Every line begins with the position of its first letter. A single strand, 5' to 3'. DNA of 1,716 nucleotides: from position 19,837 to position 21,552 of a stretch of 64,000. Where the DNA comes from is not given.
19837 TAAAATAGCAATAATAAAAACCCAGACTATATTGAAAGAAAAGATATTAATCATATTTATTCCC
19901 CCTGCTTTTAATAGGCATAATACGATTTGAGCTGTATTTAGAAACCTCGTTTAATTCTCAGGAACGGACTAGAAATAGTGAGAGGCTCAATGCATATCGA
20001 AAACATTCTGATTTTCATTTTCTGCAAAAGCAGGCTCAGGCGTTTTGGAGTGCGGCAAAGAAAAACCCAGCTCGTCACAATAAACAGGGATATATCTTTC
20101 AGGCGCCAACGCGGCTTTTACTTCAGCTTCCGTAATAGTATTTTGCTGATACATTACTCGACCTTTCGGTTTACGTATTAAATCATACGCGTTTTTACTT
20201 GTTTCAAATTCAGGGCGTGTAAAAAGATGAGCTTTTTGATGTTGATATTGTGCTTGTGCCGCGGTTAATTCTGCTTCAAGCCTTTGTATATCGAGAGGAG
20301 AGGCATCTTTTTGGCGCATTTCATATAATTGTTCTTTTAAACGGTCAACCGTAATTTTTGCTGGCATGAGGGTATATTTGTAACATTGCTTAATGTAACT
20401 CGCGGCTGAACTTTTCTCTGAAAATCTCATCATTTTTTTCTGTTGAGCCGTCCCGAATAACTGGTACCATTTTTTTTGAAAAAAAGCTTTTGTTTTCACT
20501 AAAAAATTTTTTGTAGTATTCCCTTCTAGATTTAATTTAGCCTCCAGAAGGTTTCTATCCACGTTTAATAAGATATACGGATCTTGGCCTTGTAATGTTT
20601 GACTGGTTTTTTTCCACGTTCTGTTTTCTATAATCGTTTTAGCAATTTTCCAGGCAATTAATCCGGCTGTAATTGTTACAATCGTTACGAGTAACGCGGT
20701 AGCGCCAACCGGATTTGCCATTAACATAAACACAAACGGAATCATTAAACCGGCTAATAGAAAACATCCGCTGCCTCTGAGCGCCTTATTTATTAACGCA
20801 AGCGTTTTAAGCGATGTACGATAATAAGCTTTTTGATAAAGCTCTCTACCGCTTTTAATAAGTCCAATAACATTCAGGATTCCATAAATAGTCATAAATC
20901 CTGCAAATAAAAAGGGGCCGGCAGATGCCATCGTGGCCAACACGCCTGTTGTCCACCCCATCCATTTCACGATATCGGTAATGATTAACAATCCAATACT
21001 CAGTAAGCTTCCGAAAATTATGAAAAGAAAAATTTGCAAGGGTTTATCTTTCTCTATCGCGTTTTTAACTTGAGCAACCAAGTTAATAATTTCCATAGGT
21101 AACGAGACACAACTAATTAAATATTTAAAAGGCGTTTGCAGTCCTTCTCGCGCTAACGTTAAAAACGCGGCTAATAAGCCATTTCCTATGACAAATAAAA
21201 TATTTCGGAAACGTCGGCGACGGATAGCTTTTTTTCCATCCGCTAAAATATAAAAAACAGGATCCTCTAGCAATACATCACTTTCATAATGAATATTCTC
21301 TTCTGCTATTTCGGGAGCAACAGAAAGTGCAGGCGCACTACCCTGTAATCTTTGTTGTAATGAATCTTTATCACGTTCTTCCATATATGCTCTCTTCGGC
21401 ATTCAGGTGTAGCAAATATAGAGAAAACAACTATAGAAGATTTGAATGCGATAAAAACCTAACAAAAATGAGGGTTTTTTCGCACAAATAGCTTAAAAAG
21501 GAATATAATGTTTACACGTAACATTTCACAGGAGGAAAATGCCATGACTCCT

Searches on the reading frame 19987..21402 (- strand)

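Call 14: search_protein_families(library=pfam, proteins=[window:19987-21402:-], max_evalue=0.00001)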
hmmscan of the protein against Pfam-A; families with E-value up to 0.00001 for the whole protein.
window:19987-21402:- (471 aa): 0 families

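Call 38: search_protein_families(library=ncbifam, proteins=[window:19990-21402:-], max_evalue=0.00001)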
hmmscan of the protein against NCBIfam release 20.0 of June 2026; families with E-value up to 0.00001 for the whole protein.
window:19990-21402:- (471 aa): 0 families

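Call 51: search_protein_families(library=pfam, proteins=[window:19990-21402:-], max_evalue=1)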
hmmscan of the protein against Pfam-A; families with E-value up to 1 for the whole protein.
window:19990-21402:- (471 aa): 2 families
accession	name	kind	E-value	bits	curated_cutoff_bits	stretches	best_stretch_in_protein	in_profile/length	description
PF13805.11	Pil1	-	0.069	13.1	27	1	347-405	142-199/265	Eisosome component PIL1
PF18181.6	SLATT_1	-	0.17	12.3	26.3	0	188-257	7-74/122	SMODS and SLOG-associating 2TM effector domain 1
